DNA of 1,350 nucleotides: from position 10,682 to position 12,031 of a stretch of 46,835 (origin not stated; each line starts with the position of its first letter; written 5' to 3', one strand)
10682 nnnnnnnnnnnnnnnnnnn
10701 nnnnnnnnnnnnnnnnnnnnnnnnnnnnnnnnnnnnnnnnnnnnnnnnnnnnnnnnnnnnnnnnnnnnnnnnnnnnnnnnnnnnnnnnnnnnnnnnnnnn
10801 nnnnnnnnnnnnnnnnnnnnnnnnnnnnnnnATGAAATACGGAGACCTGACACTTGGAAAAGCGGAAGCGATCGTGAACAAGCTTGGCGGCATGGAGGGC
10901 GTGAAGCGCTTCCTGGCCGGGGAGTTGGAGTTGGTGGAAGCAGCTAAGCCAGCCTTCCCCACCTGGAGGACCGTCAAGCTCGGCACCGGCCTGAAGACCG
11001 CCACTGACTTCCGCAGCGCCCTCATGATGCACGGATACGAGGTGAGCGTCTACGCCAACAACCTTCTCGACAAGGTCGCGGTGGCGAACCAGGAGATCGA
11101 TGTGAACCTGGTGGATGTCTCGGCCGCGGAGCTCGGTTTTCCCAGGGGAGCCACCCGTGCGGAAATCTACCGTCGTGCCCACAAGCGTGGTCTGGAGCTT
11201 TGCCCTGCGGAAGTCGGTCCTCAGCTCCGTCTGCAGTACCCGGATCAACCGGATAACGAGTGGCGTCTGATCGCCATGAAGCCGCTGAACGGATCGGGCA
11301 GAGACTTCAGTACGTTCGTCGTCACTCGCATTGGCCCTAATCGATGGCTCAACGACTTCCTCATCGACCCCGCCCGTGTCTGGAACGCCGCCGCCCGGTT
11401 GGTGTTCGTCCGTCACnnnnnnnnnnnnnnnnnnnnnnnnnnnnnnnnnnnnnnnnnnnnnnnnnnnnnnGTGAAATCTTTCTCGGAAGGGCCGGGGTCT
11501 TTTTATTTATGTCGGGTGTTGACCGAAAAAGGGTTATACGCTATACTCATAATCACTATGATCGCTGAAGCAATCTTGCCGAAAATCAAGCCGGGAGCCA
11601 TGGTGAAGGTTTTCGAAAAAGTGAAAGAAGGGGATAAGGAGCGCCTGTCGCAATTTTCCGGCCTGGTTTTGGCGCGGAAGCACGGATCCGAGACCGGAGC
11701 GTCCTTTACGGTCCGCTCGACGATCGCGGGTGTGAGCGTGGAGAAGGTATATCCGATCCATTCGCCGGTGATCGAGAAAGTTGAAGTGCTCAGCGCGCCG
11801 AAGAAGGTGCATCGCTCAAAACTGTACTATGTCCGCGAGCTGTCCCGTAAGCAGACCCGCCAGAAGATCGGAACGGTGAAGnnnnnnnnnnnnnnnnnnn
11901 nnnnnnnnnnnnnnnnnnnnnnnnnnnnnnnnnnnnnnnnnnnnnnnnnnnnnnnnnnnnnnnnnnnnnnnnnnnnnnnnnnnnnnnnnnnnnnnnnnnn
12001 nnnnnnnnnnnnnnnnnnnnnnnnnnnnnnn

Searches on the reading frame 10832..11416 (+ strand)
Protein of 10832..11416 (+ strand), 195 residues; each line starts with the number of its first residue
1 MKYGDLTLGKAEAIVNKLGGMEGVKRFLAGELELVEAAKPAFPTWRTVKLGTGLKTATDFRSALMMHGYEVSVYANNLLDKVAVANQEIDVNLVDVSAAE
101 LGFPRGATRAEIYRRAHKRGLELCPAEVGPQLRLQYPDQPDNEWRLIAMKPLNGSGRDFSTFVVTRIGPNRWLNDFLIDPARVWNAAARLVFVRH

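Call 11: search_protein_families(library=pfam, proteins=[window:10832-11416:+], max_evalue=0.01)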
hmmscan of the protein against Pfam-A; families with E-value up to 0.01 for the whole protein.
window:10832-11416:+ (195 aa): 0 families

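Call 12: search_protein_families(library=phrogs, proteins=[window:10832-11416:+], max_evalue=0.01)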
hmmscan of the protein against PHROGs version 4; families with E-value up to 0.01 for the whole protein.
window:10832-11416:+ (195 aa): 0 families

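Call 16: find_homologous_proteins(query=window:10832-11416:+)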
Query window:10832-11416:+ (195 aa): 1291 proteins with E <= 0.001 among 1664 candidates; the best 120 are listed.
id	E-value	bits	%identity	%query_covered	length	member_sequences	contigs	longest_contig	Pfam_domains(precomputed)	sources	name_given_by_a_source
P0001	2.6e-126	437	100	100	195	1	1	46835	-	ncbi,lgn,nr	ncbi:MAG: hypothetical protein KGI60_00060 [Patescibacteria group bacterium]|nr:hypothetical protein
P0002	3.6e-60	221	55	99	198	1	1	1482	-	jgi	-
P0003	4.9e-60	221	56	100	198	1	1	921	-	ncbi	-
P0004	1.2e-59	219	56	99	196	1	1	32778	-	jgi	-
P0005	2.1e-59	219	56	99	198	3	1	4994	-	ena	-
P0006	5.3e-58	214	56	99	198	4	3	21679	-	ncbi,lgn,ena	-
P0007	8.8e-58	213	56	99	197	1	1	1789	-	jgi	jgi:hypothetical protein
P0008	1.4e-57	213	55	98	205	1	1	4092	-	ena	-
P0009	2.2e-57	212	55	99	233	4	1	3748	-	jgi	-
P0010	4.9e-57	211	54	99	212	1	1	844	-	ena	-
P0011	4.9e-57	211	55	100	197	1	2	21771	-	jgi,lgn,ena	-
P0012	1.1e-56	210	53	100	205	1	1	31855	-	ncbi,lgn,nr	ncbi:MAG: hypothetical protein U9M92_02845 [Patescibacteria group bacterium]|nr:hypothetical protein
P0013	1.6e-56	209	54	100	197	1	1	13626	-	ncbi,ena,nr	ncbi:hypothetical protein KKC00_01805 [Patescibacteria group bacterium]|nr:hypothetical protein [Pat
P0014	1.7e-56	209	55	99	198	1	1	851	-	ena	-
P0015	3.2e-56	208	56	99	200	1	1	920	-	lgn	-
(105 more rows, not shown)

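Call 19: find_related_loci(query=A3, collection=genome_contigs, flank=2500)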
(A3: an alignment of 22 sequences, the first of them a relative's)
Query A3 (195 aa) in genome_contigs; peptide patterns used: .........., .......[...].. (x = any residue, [..] = any of these).
276 stretches matched a pattern; 266 encode a relative of the query (tblastn E <= 1e-3); the best 80 are kept; 80 distinct loci.
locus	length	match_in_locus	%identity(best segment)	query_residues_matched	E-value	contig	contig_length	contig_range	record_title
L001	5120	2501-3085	56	1-194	3e-66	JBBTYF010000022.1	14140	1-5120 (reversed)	MAG: Patescibacteria group bacterium isolate H43-bin052_1 H43_bin052_1_000000000022, whole genome shotgun sequence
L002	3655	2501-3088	56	1-194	6e-65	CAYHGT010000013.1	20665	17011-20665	MAG TPA_asm: uncultured Candidatus Saccharibacteria bacterium isolate ERP119705_co11_448 genome assembly, contig: NODE_2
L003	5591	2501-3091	53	1-195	1e-63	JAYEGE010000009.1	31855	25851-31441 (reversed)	MAG: Patescibacteria group bacterium isolate MAG254 MAG254_9, whole genome shotgun sequence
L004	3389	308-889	55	1-193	5e-64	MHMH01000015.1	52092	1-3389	MAG: Candidatus Nealsonbacteria bacterium RIFCSPLOWO2_01_FULL_43_32 rifcsplowo2_01_scaffold_612, whole genome shotgun se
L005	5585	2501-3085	55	1-194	3e-63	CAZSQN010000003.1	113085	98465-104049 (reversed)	MAG TPA_asm: uncultured Gammaproteobacteria bacterium isolate binchicken_co125_790 genome assembly, contig: NODE_364_len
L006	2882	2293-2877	54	1-195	3e-63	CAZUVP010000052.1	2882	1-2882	MAG TPA_asm: uncultured Candidatus Saccharibacteria bacterium isolate binchicken_co100_430 genome assembly, contig: NODE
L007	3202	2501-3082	54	1-193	6e-63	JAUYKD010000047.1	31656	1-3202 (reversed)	MAG: Candidatus Nealsonbacteria bacterium isolate C24_metabat.bin.179 C24_k141_811724, whole genome shotgun sequence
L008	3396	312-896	54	1-194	2e-62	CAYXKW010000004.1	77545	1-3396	MAG TPA_asm: uncultured Candidatus Saccharibacteria bacterium isolate SRP286056_co3_512 genome assembly, contig: NODE_12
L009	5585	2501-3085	54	1-194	4e-62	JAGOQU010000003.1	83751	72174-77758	MAG: Candidatus Paceibacterota bacterium isolate Gw_Eff_bin_22 Gw_Eff_367_length_83751_cov_11.352662, whole genome shotg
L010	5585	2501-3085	54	1-194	9e-62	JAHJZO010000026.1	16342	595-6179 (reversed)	MAG: Patescibacteria group bacterium isolate Undefined_mixed_planktonic.mb.121 Undefined_mixed_p.mb.121_k141_883992, who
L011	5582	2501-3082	53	1-193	3e-61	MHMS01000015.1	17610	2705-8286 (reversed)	MAG: Candidatus Niyogibacteria bacterium RIFCSPLOWO2_12_FULL_41_13 rifcsplowo2_12_scaffold_3760, whole genome shotgun se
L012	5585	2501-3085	53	1-194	9e-61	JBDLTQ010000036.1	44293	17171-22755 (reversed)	MAG: Candidatus Parcubacteria bacterium isolate lewisrun_2019_sw_WHONDRS-S19S_0014_B_bin.23 scaffold_213697, whole genom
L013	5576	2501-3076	54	1-194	4e-60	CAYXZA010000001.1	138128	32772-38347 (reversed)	MAG TPA_asm: uncultured Candidatus Saccharibacteria bacterium isolate SRP219642_co7_573 genome assembly, contig: NODE_10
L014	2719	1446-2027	54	2-194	6e-59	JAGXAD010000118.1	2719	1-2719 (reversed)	MAG: Patescibacteria group bacterium isolate REEB69 contig-150_56575, whole genome shotgun sequence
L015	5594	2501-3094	51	1-193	6e-58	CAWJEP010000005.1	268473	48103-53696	MAG: uncultured bacterium isolate MFD04780.bin.2.113 genome assembly, contig: contig_26968, whole genome shotgun sequenc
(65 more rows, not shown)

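Call 32: predict_structure(alignment_id=A3)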
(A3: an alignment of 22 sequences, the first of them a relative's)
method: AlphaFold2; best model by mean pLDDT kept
length: 195 residues; sequences in the alignment: 22
mean_pLDDT: 87.2   pTM: 0.74
mean pLDDT of the five models: 87.2, 87.0, 85.2, 84.0, 79.9
residues with pLDDT >= 90: 105; 70-90: 73; 50-70: 15; < 50: 2
segments of 3 or more residues with pLDDT < 50: none
pLDDT, mean of each block of 10 residues (from residue 1): 68 84 83 65 94 89 95 90 88 97 94 94 95 91 91 68 92 87 90 93
secondary structure, 60 per line:
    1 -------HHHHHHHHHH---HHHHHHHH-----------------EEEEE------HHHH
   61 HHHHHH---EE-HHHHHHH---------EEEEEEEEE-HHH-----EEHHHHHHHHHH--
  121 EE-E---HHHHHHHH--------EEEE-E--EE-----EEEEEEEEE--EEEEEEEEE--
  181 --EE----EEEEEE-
elements in order: H8-17 H21-28 E46-50 H57-66 H73-79 E89-97 H109-118 H128-135 E144-147 E159-167 E170-178 E189-194

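Call 36: fold_search(model_id=the predicted structure, library=pdb)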
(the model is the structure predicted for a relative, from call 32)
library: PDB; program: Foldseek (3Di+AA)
matches with E <= 10: 159; with E <= 0.001: 0
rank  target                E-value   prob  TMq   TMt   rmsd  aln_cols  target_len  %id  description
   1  4kzw_B                5.7e-02  0.60  0.27  0.36   6.2       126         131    9  Structure of the carbohydrate-recognition domain of the C-type lectin mincle (released 2013-08-28)
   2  8h4v_B                1.6e-01  0.60  0.31  0.40   5.2       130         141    9  Mincle CRD complex with PGL trisaccharide (released 2023-08-09)
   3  4zrv_A                3.3e-01  0.33  0.30  0.40   5.6       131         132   10  Structure of cow mincle CRD complexed with trehalose mono butyrate (released 2016-05-25)
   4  4kzv_B                4.3e-01  0.30  0.30  0.41   5.5       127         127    9  Structure of the carbohydrate-recognition domain of the C-type lectin mincle bound to trehalose (released 2013-08-28)
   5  6kzr_A                4.8e-01  0.33  0.29  0.40   6.2       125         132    9  Crystal structure of mouse DCAR2 CRD domain (released 2020-03-25)
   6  4kzv_A                7.3e-01  0.28  0.30  0.41   5.9       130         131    9  Structure of the carbohydrate-recognition domain of the C-type lectin mincle bound to trehalose (released 2013-08-28)
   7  3q10_A                7.8e-01  0.06  0.14  0.10  10.8        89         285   13  Pantoate-beta-alanine ligase from Yersinia pestis (released 2011-02-02)
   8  3q12_D                8.3e-01  0.06  0.13  0.10   9.7        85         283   15  Pantoate-beta-alanine ligase from Yersinia pestis in complex with pantoate. (released 2011-02-02)
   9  3mue_A                8.3e-01  0.06  0.12  0.09  10.6        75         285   11  Crystal Structure of Pantoate-beta-Alanine Ligase from Salmonella typhimurium (released 2010-05-26)
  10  3wfp_C                8.3e-01  0.04  0.12  0.07  11.6       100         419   17  tRNA processing enzyme (apo form 2) (released 2014-01-01)
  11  3coz_B                8.8e-01  0.04  0.12  0.10  10.0        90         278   22  Crystal Structure of Mycobacterium Tuberculosis Pantothenate Synthetase at 2.0 Ang resolution- in complex with sulphon (released 2008-10-07)
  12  4g5f_A                1.1e+00  0.05  0.14  0.10   9.4        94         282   17  Pantothenate synthetase in complex with racemate (2S)-2,3-DIHYDRO-1,4-BENZODIOXINE-2-CARBOXYLIC ACID and (2R)-2,3-DIHY (released 2013-07-17)
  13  4muk_A                1.3e+00  0.04  0.13  0.10   9.6        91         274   18  Crystal structure of pantothenate synthetase in complex with 2-(5-methoxy-2-(4-(trifluoromethyl)benzylsulfonylcarbamoy (released 2014-08-27)
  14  3en8                  1.3e+00  0.06  0.13  0.19  10.7        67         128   12  Crystal structure of NTF-2 like protein of unknown function (YP_553245.1) from BURKHOLDERIA XENOVORANS LB400 at 1.85 A r (released 2008-10-07)
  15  2hbo                  1.4e+00  0.02  0.11  0.13  14.0       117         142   11  Crystal structure of a thioesterase superfamily protein (cc_3309) from caulobacter vibrioides at 1.85 A resolution (released 2006-08-08)
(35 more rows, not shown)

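Call 39: find_related_loci(query=A3, collection=metagenome_contigs, flank=1200)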
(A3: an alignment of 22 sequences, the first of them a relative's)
Query A3 (195 aa) in metagenome_contigs; peptide patterns used: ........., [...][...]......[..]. (x = any residue, [..] = any of these).
600 stretches matched a pattern (row limit reached: there are more); 550 encode a relative of the query (tblastn E <= 1e-3); the best 80 are kept; 80 distinct loci.
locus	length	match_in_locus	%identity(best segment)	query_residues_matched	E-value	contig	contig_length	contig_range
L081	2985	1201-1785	56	1-194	1e-66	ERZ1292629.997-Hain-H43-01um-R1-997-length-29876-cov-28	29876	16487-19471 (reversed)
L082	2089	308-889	55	1-193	2e-64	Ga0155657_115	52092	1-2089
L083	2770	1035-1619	54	1-195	1e-63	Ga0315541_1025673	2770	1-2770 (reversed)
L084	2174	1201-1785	54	1-195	2e-63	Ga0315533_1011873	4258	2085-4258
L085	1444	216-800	55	1-194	5e-66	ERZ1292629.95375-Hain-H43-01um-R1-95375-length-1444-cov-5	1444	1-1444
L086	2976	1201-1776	54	1-194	5e-62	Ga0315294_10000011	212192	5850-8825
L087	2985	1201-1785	55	1-194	7e-62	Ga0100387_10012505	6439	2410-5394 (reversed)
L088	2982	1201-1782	53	1-193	1e-61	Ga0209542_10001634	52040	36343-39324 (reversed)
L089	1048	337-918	52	1-193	5e-65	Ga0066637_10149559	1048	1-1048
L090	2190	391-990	53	1-194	6e-61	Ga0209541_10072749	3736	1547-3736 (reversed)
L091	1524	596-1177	50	1-193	4e-63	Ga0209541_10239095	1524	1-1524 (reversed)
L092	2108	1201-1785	53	1-194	2e-60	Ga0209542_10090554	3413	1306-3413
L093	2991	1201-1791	51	1-195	5e-60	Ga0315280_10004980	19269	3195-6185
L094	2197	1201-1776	54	1-194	2e-60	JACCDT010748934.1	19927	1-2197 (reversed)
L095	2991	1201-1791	54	1-195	7e-60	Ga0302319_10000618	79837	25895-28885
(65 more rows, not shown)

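Call 62: search_protein_families(library=ncbifam, proteins=[P0001], max_evalue=0.1)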
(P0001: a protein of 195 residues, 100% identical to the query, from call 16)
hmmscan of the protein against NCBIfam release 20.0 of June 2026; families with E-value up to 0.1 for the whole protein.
P0001 (195 aa): 0 families

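Call 63: search_protein_families(library=padloc, proteins=[P0001], max_evalue=0.1)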
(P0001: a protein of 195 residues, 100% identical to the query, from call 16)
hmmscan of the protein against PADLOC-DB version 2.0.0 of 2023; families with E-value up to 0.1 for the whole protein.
P0001 (195 aa): 0 families

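Call 69: fold_search(model_id=the predicted structure, library=viral)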
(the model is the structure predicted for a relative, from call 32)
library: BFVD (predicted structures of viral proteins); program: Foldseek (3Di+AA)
matches with E <= 10: 337; with E <= 0.001: 0
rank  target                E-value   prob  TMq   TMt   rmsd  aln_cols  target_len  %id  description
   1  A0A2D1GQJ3            3.5e-01  0.06  0.20  0.15  16.6       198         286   14  Virion structural protein [Pseudomonas phage SL2]
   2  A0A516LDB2            5.1e-01  0.15  0.16  0.23   5.1        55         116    9  (no name in the UniProt tables at hand)
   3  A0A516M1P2            6.4e-01  0.01  0.09  0.10  15.4       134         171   13  (no name in the UniProt tables at hand)
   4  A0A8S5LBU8            7.3e-01  0.04  0.15  0.12  17.6       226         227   12  cAMP-activated global transcriptional regulator [Siphoviridae sp. ctt5z12]
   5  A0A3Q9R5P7            9.3e-01  0.01  0.10  0.11  15.6       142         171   12  (no name in the UniProt tables at hand)
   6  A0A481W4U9            1.0e+00  0.06  0.14  0.14   6.5        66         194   11  Uncharacterized protein [Pseudomonas phage Psa21]
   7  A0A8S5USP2            1.1e+00  0.04  0.17  0.20  15.2       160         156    8  Uncharacterized protein [Myoviridae sp. ctijX18]
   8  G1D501                1.3e+00  0.08  0.16  0.32   9.8       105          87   15  Uncharacterized protein [Mycobacterium phage Pixie]
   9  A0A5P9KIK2            1.3e+00  0.06  0.13  0.06   8.5        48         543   12  P61 [Passion fruit green spot virus]
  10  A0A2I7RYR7            1.5e+00  0.11  0.15  0.27   8.2        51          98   12  (no name in the UniProt tables at hand)
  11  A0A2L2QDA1            1.5e+00  0.04  0.10  0.23   7.5        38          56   26  Uncharacterized protein [Human herpesvirus 6B]
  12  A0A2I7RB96            1.5e+00  0.04  0.18  0.07  19.6       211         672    7  TMhelix containing protein [Vibrio phage 1.152.O._10N.222.46.E1]
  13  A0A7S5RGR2            1.5e+00  0.02  0.14  0.03  20.3       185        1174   12  (no name in the UniProt tables at hand)
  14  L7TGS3                1.6e+00  0.07  0.11  0.19   4.5        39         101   26  Uncharacterized protein [Haloarcula vallismortis tailed virus 1]
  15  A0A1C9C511            1.7e+00  0.06  0.17  0.15  10.7       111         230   11  Putative TATA-box-binding protein [Heterosigma akashiwo virus 01]
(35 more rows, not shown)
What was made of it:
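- Fold searches were uninformative (calls 36, 69).
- Tried and rejected: The viral library gave nothing (calls 32, 36, 69).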

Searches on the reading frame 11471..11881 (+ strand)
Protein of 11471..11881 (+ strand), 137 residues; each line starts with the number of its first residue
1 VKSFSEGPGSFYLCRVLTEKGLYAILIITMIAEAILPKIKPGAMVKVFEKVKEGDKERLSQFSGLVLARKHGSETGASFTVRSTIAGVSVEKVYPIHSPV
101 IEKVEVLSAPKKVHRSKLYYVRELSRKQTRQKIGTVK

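Call 11: search_protein_families(library=pfam, proteins=[window:11471-11881:+], max_evalue=0.01)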
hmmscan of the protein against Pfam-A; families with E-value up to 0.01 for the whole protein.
window:11471-11881:+ (137 aa): 1 family
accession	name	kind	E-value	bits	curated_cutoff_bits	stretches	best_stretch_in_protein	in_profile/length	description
PF01245.26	Ribosomal_L19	-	2.5e-29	101.9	22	1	35-131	14-108/111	Ribosomal protein L19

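Call 12: search_protein_families(library=phrogs, proteins=[window:11471-11881:+], max_evalue=0.01)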
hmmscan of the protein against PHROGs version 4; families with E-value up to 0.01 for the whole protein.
window:11471-11881:+ (137 aa): 1 family
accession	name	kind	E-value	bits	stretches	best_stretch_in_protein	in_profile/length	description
phrog_7602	-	unknown function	5.3e-21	76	1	36-132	17-111/115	-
